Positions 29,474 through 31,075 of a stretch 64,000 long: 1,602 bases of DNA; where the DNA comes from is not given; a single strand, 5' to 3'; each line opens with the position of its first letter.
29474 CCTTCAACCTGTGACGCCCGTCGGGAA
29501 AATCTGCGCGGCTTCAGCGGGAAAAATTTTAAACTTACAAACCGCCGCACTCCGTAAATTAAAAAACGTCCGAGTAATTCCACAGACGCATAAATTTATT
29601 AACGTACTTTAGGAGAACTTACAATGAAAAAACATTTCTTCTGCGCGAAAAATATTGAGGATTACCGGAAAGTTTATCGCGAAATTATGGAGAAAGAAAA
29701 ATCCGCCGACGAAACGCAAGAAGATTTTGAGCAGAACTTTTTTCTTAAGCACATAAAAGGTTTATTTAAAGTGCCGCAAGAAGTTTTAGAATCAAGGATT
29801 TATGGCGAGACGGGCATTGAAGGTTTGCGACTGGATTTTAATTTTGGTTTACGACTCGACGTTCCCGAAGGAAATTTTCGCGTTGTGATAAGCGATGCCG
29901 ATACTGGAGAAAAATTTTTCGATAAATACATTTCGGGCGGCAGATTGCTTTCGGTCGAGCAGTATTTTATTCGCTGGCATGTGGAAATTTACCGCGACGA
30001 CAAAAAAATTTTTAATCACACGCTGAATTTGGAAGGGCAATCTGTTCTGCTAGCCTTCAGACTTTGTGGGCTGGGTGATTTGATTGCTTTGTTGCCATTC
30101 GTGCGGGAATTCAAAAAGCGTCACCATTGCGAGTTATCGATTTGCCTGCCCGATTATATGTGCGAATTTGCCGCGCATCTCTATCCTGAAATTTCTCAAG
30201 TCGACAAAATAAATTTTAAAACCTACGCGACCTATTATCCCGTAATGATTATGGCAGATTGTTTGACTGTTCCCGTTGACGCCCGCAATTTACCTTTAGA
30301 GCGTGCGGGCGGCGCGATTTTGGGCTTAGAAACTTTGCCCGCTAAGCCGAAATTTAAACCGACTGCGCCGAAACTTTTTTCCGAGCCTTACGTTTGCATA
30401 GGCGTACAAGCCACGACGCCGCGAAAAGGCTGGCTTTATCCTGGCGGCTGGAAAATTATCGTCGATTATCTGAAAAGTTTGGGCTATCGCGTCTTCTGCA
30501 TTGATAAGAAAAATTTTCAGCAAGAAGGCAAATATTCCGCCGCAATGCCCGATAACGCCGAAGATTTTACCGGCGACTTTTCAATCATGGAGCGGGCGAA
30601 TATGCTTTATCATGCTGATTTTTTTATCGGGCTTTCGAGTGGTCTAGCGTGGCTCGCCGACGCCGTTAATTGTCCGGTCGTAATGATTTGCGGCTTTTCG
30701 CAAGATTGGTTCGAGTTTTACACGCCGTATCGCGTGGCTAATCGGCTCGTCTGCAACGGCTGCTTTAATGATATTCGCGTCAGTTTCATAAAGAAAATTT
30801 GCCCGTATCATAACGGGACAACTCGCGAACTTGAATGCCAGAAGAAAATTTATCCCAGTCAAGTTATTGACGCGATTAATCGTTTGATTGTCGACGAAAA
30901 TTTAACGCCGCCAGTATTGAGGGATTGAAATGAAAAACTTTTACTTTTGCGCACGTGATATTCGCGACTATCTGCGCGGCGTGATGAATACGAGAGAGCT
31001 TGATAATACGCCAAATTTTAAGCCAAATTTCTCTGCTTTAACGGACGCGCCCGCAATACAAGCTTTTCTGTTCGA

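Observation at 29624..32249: Tandem TibC/Aah-like protein O-heptosyltransferase (BAHT) paralogues with no autotransporter next to them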

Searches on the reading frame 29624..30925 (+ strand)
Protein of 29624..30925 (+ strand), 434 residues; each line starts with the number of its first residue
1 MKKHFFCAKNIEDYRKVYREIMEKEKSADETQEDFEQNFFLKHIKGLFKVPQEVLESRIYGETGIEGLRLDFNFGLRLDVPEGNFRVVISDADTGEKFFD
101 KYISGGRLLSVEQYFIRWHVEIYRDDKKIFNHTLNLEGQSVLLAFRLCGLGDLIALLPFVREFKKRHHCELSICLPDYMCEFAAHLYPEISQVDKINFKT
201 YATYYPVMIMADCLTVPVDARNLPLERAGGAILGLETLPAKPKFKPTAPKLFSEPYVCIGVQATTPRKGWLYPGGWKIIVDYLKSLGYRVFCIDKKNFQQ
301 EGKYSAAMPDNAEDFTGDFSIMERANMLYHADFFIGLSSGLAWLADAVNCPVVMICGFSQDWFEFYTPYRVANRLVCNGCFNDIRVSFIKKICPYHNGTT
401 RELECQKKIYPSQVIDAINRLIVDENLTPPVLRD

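Call 3: search_protein_families(library=ncbifam, proteins=[window:29624-30925:+], max_evalue=1)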
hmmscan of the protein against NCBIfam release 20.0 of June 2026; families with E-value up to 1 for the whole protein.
window:29624-30925:+ (434 aa): 7 families
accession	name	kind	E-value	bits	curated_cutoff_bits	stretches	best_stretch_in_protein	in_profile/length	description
TIGR04414.1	hepto_Aah_TibC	equivalog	2.9e-108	362.2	200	1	61-421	5-374/374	autotransporter strand-loop-strand O-heptosyltransferase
NF007742.0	PRK10422.1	equivalog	4.5e-05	22.4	467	1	276-374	204-304/352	lipopolysaccharide core heptosyltransferase RfaQ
TIGR02201.1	heptsyl_trn_III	equivalog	0.0003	19.9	170.2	1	281-384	207-312/344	putative lipopolysaccharide heptosyltransferase III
TIGR02193.1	heptsyl_trn_I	equivalog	0.00041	19.7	185.3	1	275-362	200-287/320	lipopolysaccharide heptosyltransferase I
TIGR02195.1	heptsyl_trn_II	equivalog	0.02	14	134.6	1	311-422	237-338/339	lipopolysaccharide heptosyltransferase II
NF041791.1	anti-phage_ZorE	equivalog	0.036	12.9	600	1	333-397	166-226/358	type II Zorya anti-phage system protein ZorE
TIGR04372.1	glycosyl_04372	domain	0.068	12.6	45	1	329-355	84-110/207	TIGR04372 family glycosyltransferase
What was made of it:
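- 29624..30928 (+): BAHT1, a protein O-heptosyltransferase of the TibC/Aah family (434 aa). TIGR04414 at 362 bits against a cutoff of 200 (call 3).
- LPS heptosyltransferase HMMs score 12-22 bits against cutoffs of 135-467, while TIGR04414 scores 339-362 (call 3).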

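Call 4: search_protein_families(library=pfam, proteins=[window:29624-30925:+], max_evalue=1)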
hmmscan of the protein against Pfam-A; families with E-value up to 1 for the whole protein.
window:29624-30925:+ (434 aa): 5 families
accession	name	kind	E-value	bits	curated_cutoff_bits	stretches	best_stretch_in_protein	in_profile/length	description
PF21129.3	TibC_1st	-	4.6e-14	52.6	27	1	64-126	1-63/63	Glycosyltransferase TibC, N-terminal domain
PF01075.23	Glyco_transf_9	-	2.2e-06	27.6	22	1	248-361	102-214/247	Glycosyltransferase family 9 (heptosyltransferase)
PF23110.1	H1_KCTD8_12_16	-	0.14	12.8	27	1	7-43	31-67/116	KCTD8/12/16 H1 domain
PF06382.17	Protamine_like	-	0.22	12.1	21.3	1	155-200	85-126/183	Protamine and protamine like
PF01865.21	PhoU_div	-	0.24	11.2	24.4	1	7-39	35-67/214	Protein of unknown function DUF47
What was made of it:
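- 29624..30928 (+): Pfam PF21129 and PF01075 (call 4).
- TIGR04414 at 362 and 339 bits against a cutoff of 200 (call 3), with PF21129 and PF01075 (call 4).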

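Call 11: find_homologous_proteins(query=window:29624-30925:+, max_evalue=1e-10)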
Query window:29624-30925:+ (434 aa): 2664 proteins with E <= 1e-10 among 8000 candidates; the best 120 are listed.
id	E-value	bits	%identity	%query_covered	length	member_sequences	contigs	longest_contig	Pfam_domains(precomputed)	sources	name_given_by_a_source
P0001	0.0e+0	1027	100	100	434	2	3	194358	PF21129.4,PF01075.24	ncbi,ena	-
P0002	1.1e-253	860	82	100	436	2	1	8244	PF21129.4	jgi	-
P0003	8.6e-250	847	82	100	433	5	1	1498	PF21129.4,PF01075.24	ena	-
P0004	1.6e-249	846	81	100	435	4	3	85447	PF21129.4,PF01075.24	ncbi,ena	-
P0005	7.8e-244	828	79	100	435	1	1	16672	PF21129.4,PF01075.24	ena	-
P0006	1.7e-238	810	77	100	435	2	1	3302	PF21129.4,PF01075.24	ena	-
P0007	2.6e-238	809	80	98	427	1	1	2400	PF21129.4,PF01075.24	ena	-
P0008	2.0e-234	797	76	100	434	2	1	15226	PF21129.4,PF01075.24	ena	-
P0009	3.5e-234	796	77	100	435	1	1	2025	PF21129.4,PF01075.24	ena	-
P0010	1.5e-233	794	76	100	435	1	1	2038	PF21129.4,PF01075.24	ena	-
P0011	8.8e-233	791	76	100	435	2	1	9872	PF21129.4,PF01075.24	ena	-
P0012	5.3e-230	782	76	100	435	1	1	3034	PF21129.4,PF01075.24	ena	-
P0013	1.9e-229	780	73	100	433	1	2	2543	PF21129.4,PF01075.24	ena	-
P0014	1.6e-228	777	74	100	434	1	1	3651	PF21129.4,PF01075.24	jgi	jgi:autotransporter strand-loop-strand O-heptosyltransferase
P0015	9.8e-222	755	73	100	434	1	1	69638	PF21129.4,PF01075.24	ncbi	-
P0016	6.6e-221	752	72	100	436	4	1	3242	PF21129.4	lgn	-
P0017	6.1e-220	749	72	100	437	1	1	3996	PF21129.4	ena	-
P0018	1.4e-219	748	72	100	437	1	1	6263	PF21129.4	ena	-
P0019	8.2e-216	735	75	95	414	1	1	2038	PF21129.4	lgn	-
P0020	6.0e-208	709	71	100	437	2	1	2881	PF21129.4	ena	-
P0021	9.3e-208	709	69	98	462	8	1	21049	PF21129.4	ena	-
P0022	4.2e-196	670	67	98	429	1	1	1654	PF21129.4,PF01075.24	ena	-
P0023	4.4e-194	664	67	100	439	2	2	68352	PF21129.4,PF01075.24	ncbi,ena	-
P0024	7.4e-194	663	64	100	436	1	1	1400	PF21129.4,PF01075.24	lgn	-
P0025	1.0e-193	662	64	100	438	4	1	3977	PF21129.4,PF01075.24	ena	-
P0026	2.6e-191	655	64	100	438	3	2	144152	PF21129.4,PF01075.24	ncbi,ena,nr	ncbi:MAG: autotransporter strand-loop-strand O-heptosyltransferase [Selenomonadaceae bacterium]|nr:a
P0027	5.4e-191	653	63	100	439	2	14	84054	PF21129.4,PF01075.24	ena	-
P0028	1.2e-190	652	66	97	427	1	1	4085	PF21129.4,PF01075.24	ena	-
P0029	2.9e-189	648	64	100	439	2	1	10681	PF21129.4,PF01075.24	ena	-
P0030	3.9e-189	647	63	100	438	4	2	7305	PF21129.4,PF01075.24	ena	-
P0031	1.7e-188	645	63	98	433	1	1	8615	PF21129.4,PF01075.24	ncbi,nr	ncbi:MAG: autotransporter strand-loop-strand O-heptosyltransferase [Selenomonadaceae bacterium]|nr:a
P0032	3.5e-188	644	63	100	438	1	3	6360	PF21129.4,PF01075.24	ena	-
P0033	4.7e-188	644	64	100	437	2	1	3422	PF21129.4,PF01075.24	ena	-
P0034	6.3e-188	643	63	100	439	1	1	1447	PF21129.4,PF01075.24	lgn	-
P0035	2.2e-187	642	62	100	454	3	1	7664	PF21129.4,PF01075.24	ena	-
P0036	2.6e-187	641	63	100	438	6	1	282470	PF21129.4,PF01075.24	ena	-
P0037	5.3e-187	640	65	100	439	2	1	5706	PF21129.4,PF01075.24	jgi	-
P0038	9.9e-187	639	63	100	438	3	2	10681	PF21129.4,PF01075.24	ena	-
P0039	1.2e-186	639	63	100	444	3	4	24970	PF21129.4,PF01075.24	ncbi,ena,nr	ncbi:MAG: autotransporter strand-loop-strand O-heptosyltransferase [Selenomonadaceae bacterium]|nr:a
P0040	1.2e-186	639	62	100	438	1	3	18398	PF21129.4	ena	-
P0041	1.5e-186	639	62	100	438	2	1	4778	PF21129.4,PF01075.24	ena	-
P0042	2.3e-186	638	61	100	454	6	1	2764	PF21129.4,PF01075.24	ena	-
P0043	6.3e-186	637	62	100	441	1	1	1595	PF21129.4,PF01075.24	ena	-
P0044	7.3e-186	637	62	100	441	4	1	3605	PF21129.4,PF01075.24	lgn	-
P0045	7.5e-186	637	61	100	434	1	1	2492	PF21129.4,PF01075.24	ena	-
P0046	1.0e-185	636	63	99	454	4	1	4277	PF21129.4,PF01075.24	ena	-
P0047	1.0e-185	636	62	100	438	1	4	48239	PF21129.4,PF01075.24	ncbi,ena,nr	ncbi:MAG: autotransporter strand-loop-strand O-heptosyltransferase [Selenomonadaceae bacterium]|nr:a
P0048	1.2e-185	636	62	100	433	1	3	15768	PF21129.4,PF01075.24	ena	-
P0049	1.2e-185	636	62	100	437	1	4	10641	PF21129.4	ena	-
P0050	1.2e-185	636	64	100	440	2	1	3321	PF21129.4,PF01075.24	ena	-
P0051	1.3e-185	636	62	100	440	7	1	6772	PF21129.4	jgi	-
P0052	1.8e-185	635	65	100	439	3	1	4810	PF21129.4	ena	-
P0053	2.8e-185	635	63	100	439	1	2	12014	PF21129.4,PF01075.24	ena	-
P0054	3.3e-185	634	62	100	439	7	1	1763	PF21129.4,PF01075.24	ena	-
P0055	3.4e-185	634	63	100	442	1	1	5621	PF21129.4,PF01075.24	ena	-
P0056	5.0e-185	634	65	98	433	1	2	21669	PF21129.4,PF01075.24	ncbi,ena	-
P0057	6.5e-185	633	61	100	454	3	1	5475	PF21129.4,PF01075.24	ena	-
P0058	1.2e-184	633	62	100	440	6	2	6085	PF21129.4,PF01075.24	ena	-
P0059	1.4e-184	632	62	100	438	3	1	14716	PF21129.4,PF01075.24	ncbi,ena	-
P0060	3.7e-184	631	61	100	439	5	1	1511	PF21129.4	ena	-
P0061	5.1e-184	630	61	100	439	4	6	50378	PF21129.4,PF01075.24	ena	-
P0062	5.2e-184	630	61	100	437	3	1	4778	PF21129.4,PF01075.24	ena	-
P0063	5.3e-184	630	65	100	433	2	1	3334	PF21129.4,PF01075.24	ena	-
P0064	6.0e-184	630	63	100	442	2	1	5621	PF21129.4,PF01075.24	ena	-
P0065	2.5e-183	628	61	100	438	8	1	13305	PF21129.4,PF01075.24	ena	-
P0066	3.0e-183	628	62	100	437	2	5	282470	PF21129.4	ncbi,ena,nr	ncbi:MAG: autotransporter strand-loop-strand O-heptosyltransferase [Selenomonadaceae bacterium]|nr:a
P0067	3.4e-183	628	63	100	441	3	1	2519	PF21129.4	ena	-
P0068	3.9e-183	628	62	100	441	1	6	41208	PF21129.4,PF01075.24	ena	-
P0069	4.3e-183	627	64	100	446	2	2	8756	PF21129.4,PF01075.24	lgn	-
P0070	5.0e-183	627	62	100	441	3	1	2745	PF21129.4,PF01075.24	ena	-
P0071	1.2e-182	626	62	100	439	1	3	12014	PF21129.4,PF01075.24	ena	-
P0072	1.7e-182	625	61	100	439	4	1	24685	PF21129.4,PF01075.24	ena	-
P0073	1.9e-182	625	62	100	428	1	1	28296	PF21129.4,PF01075.24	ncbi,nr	ncbi:MAG: autotransporter strand-loop-strand O-heptosyltransferase [Quinella sp. 2Q5]|nr:autotranspo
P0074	1.9e-182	625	62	100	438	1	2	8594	PF21129.4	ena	-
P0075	3.6e-182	624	63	100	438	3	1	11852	PF21129.4,PF01075.24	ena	-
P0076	4.5e-182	624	61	100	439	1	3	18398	PF21129.4,PF01075.24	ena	-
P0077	6.2e-182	624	62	99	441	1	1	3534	PF21129.4,PF01075.24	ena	-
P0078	9.9e-182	623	63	99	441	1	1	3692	PF21129.4,PF01075.24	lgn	-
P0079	1.4e-181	622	61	100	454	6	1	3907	PF21129.4,PF01075.24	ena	-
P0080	2.1e-181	622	60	100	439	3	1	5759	PF21129.4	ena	-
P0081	2.3e-181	622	61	100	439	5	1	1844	PF21129.4,PF01075.24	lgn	-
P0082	2.4e-181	622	62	100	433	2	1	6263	PF21129.4,PF01075.24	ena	-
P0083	1.5e-180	619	62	98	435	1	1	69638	PF21129.4,PF01075.24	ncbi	-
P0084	1.7e-180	619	64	98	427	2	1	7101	PF21129.4,PF01075.24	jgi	-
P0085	2.0e-180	619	63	100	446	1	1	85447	PF21129.4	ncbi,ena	-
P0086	2.1e-180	619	63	100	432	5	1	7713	PF21129.4,PF01075.24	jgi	-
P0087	2.4e-180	618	62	100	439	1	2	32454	PF21129.4,PF01075.24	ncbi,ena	-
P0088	2.5e-180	618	64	100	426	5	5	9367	PF21129.4,PF01075.24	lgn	-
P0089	2.6e-180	618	61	100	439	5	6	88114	PF21129.4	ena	-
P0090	2.8e-180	618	64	100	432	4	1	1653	PF21129.4,PF01075.24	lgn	-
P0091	9.3e-180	616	62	100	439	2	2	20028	PF21129.4,PF01075.24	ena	-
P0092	1.4e-179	616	61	100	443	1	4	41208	PF21129.4,PF01075.24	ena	-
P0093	2.1e-179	615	61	100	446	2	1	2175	PF21129.4,PF01075.24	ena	-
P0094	2.7e-179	615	61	100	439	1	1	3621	PF21129.4,PF01075.24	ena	-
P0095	3.6e-179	614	62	100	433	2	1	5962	PF21129.4,PF01075.24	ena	-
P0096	4.4e-179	614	60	100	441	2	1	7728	PF21129.4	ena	-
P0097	6.1e-179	614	62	100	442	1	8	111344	PF21129.4,PF01075.24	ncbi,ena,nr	ncbi:MAG: autotransporter strand-loop-strand O-heptosyltransferase [Selenomonadaceae bacterium]|nr:a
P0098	6.4e-179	614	60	100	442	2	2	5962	PF21129.4,PF01075.24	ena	-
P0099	7.5e-179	613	61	100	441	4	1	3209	PF21129.4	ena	-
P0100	7.7e-179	613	62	100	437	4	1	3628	PF21129.4,PF01075.24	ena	-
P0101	1.2e-178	613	61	100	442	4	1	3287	PF21129.4,PF01075.24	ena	-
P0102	1.5e-178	612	62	100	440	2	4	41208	PF21129.4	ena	-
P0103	1.7e-178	612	61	100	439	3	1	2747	PF21129.4,PF01075.24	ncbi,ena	-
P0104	1.9e-178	612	60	100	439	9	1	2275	PF21129.4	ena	-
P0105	2.5e-178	612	61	100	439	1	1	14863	PF21129.4,PF01075.24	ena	-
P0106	3.1e-178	611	61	100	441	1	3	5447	PF21129.4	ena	-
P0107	3.5e-178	611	62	100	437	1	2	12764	PF21129.4,PF01075.24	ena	-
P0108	1.3e-177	609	62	99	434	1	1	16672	PF21129.4,PF01075.24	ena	-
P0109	1.3e-177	609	60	100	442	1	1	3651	PF21129.4,PF01075.24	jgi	jgi:autotransporter strand-loop-strand O-heptosyltransferase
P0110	1.6e-177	609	62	100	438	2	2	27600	PF21129.4,PF01075.24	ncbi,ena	-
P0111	1.6e-177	609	63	98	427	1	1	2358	PF21129.4,PF01075.24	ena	-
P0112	1.9e-177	609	61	100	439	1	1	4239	PF21129.4,PF01075.24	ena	-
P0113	4.3e-177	608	62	100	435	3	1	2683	PF21129.4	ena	-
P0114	4.9e-177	607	63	100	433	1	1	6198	PF21129.4,PF01075.24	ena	-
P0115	5.1e-177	607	61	100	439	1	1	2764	PF21129.4,PF01075.24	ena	-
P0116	6.6e-177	607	62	96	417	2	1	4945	PF21129.4,PF01075.24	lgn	-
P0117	9.5e-177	606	61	98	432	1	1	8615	PF21129.4,PF01075.24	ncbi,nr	ncbi:MAG: autotransporter strand-loop-strand O-heptosyltransferase [Selenomonadaceae bacterium]|nr:a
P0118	1.2e-176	606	61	100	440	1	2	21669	PF21129.4,PF01075.24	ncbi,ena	-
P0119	1.7e-176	606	60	100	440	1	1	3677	PF21129.4,PF01075.24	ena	-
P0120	2.6e-176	605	60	99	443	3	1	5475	PF21129.4,PF01075.24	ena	-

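Call 12: find_encoding_contigs(protein=window:29624-30925:+, flank=10000, max_places=6)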
Protein window:29624-30925:+ (434 aa): 6 contigs read that carry it; 2 places shown.
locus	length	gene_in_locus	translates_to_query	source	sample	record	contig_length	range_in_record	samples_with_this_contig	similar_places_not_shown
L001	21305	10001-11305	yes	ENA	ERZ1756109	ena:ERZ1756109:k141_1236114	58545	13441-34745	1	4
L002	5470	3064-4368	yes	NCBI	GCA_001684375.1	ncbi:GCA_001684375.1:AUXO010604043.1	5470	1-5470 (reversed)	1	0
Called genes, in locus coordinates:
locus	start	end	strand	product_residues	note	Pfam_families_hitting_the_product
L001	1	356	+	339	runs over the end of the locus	PF04613:LpxD, PF25084:LbH_EIF2B (faint), PF00132:Hexapep (weak), PF25087:GMPPB_C (weak), PF00132:Hexapep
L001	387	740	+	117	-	-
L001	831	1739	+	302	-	PF03279:Lip_A_acyltrans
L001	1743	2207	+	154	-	PF01551:Peptidase_M23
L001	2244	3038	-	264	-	PF12844:HTH_19 (weak), PF13413:HTH_25, PF13464:RodZ_C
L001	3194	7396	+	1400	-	PF01869:BcrAD_BadFG, PF09989:DUF2229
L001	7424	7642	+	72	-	-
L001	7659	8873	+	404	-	PF00083:Sugar_tr, PF06609:TRI12 (weak), PF07690:MFS_1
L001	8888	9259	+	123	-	PF01242:PTPS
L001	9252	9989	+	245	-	PF13353:Fer4_12, PF04055:Radical_SAM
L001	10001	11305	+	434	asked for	PF21129:TibC_1st, PF01075:Glyco_transf_9 (weak)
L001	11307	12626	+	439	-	PF21129:TibC_1st, PF01075:Glyco_transf_9 (weak)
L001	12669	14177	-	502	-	PF14821:Thr_synth_N, PF00291:PALP, PF24857:THR4_C (weak)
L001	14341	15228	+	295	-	PF18075:FtsX_ECD, PF02687:FtsX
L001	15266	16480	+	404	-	PF24568:CC_PcsB, PF01551:Peptidase_M23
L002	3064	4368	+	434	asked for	PF21129:TibC_1st, PF01075:Glyco_transf_9 (weak)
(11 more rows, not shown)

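Call 19: find_related_loci(query=window:29624-30925:+, collection=genome_contigs, flank=10000)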
Query window:29624-30925:+ (434 aa) in genome_contigs; peptide patterns used: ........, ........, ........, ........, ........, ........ (x = any residue, [..] = any of these).
42 stretches matched a pattern; 12 encode a relative of the query (tblastn E <= 1e-3); 11 distinct loci.
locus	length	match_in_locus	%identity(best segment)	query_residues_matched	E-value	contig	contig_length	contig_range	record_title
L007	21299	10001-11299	80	1-432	0e+0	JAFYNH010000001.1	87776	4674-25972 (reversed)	MAG: Selenomonadaceae bacterium isolate RGIG7246 Water_buffalos_Cecum-3__c13104, whole genome shotgun sequence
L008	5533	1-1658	63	1-434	0e+0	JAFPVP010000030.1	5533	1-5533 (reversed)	MAG: Selenomonadaceae bacterium isolate RGIG1515 Goat_Abomasum-3__c83708, whole genome shotgun sequence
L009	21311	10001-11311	64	1-432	0e+0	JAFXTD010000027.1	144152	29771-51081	MAG: Selenomonadaceae bacterium isolate RGIG6722 Sheep_Rumen-2__c2131, whole genome shotgun sequence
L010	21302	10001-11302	81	1-433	0e+0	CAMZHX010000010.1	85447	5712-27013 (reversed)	MAG TPA_asm: uncultured Selenomonadales bacterium isolate SRR10912539_bin.47_metaWRAP_v1.3_MAG genome assembly, contig:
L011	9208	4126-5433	61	1-433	1e-177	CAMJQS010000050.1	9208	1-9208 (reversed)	MAG: uncultured Selenomonadales bacterium isolate SRR12081293_bin.93_metaWRAP_v1.3_MAG genome assembly, contig: ERZ12289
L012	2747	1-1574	61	1-434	0e+0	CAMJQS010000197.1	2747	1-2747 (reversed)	MAG: uncultured Selenomonadales bacterium isolate SRR12081293_bin.93_metaWRAP_v1.3_MAG genome assembly, contig: ERZ12289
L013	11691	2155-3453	59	1-429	4e-172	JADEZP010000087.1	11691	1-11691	MAG: Quinella sp. 1Q7 NODE_927_length_11691_cov_6.13162_ID_5057051, whole genome shotgun sequence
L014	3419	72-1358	60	1-427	1e-179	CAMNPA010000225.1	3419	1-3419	MAG: uncultured Selenomonadales bacterium isolate SRR1206671_bin.45_metaWRAP_v1.3_MAG genome assembly, contig: NODE.1144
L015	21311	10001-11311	61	1-433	0e+0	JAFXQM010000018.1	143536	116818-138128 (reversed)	MAG: Selenomonadaceae bacterium isolate RGIG6653 Sheep_Rumen-1__c577903, whole genome shotgun sequence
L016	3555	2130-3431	59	1-427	7e-175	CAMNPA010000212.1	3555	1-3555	MAG: uncultured Selenomonadales bacterium isolate SRR1206671_bin.45_metaWRAP_v1.3_MAG genome assembly, contig: NODE.1070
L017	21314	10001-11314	55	1-433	2e-161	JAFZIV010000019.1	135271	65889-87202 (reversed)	MAG: Selenomonadaceae bacterium isolate RGIG7806 Water_buffalos_Reticulum-1__c188868, whole genome shotgun sequence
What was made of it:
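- Checked: The context is Firmicute: Selenomonadaceae (calls 11, 19).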
